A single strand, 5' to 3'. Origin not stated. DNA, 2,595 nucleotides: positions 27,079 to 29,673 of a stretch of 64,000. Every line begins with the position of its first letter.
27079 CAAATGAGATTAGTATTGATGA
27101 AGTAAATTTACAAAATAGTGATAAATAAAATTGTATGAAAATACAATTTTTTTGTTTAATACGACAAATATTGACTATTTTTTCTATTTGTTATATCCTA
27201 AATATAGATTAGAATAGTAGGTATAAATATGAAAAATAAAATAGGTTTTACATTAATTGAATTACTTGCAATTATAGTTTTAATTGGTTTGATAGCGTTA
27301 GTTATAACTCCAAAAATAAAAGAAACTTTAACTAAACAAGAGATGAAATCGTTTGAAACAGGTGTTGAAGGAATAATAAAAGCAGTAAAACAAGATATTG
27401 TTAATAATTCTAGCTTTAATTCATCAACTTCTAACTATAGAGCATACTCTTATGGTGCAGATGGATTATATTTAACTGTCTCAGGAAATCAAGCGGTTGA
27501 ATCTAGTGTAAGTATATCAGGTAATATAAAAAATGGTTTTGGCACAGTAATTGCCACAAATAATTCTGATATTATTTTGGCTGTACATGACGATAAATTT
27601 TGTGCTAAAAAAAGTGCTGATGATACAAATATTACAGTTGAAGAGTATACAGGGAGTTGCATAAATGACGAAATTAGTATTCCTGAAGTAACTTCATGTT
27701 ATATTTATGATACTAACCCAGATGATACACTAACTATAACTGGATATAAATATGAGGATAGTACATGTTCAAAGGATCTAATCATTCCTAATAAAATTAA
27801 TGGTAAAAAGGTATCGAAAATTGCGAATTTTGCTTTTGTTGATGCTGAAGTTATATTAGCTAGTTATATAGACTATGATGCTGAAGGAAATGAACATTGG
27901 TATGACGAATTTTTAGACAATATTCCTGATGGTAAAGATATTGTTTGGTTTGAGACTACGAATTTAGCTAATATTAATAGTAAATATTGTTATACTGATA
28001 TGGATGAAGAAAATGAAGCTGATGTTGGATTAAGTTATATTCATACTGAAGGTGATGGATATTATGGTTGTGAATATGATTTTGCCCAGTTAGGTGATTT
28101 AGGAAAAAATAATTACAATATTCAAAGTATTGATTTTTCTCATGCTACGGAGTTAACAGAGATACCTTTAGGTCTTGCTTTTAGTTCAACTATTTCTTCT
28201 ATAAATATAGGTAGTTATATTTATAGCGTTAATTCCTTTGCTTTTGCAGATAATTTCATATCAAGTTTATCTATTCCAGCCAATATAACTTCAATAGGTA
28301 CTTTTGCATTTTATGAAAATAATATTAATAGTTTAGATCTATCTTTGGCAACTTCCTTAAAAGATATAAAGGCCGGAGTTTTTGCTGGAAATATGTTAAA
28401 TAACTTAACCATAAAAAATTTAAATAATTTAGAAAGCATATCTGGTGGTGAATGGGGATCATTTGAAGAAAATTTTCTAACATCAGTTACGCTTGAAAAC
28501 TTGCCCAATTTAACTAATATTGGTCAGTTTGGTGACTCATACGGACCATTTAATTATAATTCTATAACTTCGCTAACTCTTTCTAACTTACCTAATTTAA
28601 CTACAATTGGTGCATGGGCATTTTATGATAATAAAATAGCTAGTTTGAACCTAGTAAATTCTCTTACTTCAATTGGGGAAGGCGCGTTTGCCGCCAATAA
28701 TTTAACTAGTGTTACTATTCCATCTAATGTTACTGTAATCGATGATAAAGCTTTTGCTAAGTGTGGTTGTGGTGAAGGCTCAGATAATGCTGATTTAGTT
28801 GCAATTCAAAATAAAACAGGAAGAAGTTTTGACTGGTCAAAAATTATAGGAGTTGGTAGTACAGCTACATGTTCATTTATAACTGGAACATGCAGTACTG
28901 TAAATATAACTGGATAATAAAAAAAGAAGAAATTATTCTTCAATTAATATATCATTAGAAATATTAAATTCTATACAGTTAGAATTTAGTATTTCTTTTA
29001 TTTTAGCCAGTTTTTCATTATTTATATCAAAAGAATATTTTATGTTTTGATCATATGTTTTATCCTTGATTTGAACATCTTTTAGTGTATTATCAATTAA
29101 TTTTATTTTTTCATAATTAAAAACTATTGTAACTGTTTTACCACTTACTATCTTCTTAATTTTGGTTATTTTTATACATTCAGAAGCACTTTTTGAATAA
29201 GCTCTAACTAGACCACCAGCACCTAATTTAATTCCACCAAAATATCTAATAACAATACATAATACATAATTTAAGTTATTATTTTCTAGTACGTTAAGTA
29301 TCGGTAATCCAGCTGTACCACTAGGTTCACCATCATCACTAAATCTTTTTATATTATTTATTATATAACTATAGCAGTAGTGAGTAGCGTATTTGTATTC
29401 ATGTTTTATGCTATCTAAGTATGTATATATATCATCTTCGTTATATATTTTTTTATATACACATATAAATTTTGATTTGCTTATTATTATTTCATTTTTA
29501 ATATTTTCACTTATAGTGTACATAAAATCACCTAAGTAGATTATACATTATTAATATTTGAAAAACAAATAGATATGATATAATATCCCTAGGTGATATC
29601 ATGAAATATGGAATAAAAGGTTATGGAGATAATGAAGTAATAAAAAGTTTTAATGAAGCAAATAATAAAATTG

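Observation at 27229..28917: Three prepilin-type proteins with near-identical class III signal, one fused to a BspA-like leucine-rich-repeat domain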

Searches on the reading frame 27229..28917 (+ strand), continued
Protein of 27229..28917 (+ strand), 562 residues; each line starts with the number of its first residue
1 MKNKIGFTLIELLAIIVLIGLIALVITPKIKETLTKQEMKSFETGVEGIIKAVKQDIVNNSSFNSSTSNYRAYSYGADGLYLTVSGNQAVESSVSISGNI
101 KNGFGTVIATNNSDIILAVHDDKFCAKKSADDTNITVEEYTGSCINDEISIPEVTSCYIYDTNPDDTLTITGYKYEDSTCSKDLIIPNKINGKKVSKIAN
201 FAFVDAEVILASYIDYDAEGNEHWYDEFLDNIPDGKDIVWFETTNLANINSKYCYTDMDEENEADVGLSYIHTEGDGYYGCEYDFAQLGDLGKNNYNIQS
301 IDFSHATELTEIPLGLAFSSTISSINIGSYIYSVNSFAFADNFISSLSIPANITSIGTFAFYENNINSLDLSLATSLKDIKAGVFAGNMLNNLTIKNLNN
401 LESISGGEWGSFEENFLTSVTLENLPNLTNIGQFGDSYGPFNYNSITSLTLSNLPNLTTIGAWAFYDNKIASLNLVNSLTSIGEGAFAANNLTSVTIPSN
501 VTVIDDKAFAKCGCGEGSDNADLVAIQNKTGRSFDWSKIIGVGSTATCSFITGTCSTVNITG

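Call 71: find_encoding_contigs(protein=P0273, flank=10000, max_places=2)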
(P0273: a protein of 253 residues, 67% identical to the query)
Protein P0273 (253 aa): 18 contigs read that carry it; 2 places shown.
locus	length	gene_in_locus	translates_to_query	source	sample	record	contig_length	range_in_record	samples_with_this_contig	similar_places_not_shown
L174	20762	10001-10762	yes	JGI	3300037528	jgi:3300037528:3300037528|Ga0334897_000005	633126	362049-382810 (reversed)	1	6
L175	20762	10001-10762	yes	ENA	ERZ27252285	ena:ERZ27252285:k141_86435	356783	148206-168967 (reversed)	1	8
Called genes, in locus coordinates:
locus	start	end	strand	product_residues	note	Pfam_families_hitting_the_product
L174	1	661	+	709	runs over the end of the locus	PF13567:DUF4131, PF03772:Competence, PF00753:Lactamase_B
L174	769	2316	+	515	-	-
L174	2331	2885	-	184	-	PF20122:DUF6512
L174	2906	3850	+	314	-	PF03851:UvdE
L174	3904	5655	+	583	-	PF01807:Zn_ribbon_DnaG, PF08275:DNAG_N, PF01751:Toprim, PF13362:Toprim_3, PF13662:Toprim_4, PF13155:Toprim_2, PF10410:DnaB_bind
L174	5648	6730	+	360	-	PF03979:Sigma70_r1_1, PF00140:Sigma70_r1_2, PF04542:Sigma70_r2, PF04539:Sigma70_r3, PF04545:Sigma70_r4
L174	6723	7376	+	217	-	PF02475:TRM5-TYW2_MTfase (faint), PF12847:Methyltransf_18, PF13847:Methyltransf_31 (faint), PF04816:TrmK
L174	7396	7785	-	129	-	PF14181:YqfQ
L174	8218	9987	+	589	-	PF00482:T2SSF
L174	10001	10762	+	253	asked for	PF06750:A24_N_bact, PF01478:Peptidase_A24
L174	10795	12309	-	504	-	PF00437:T2SSE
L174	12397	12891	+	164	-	-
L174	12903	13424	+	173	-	-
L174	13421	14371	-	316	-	PF07670:Gate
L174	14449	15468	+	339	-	PF13180:PDZ_2, PF05362:Lon_C (weak)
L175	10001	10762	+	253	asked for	PF06750:A24_N_bact, PF01478:Peptidase_A24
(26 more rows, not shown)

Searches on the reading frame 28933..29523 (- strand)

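Call 3: search_protein_families(library=pfam, proteins=[window:28933-29523:-], max_evalue=0.1)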
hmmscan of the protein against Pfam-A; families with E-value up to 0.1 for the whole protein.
window:28933-29523:- (196 aa): 2 families
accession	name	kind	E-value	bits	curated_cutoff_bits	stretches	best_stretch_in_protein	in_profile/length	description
PF01205.25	UPF0029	-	7.9e-35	119.5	27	1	16-117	2-107/107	Uncharacterized protein family UPF0029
PF14392.11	zf-CCHC_4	-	0.059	13.5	27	0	120-141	11-31/49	Zinc knuckle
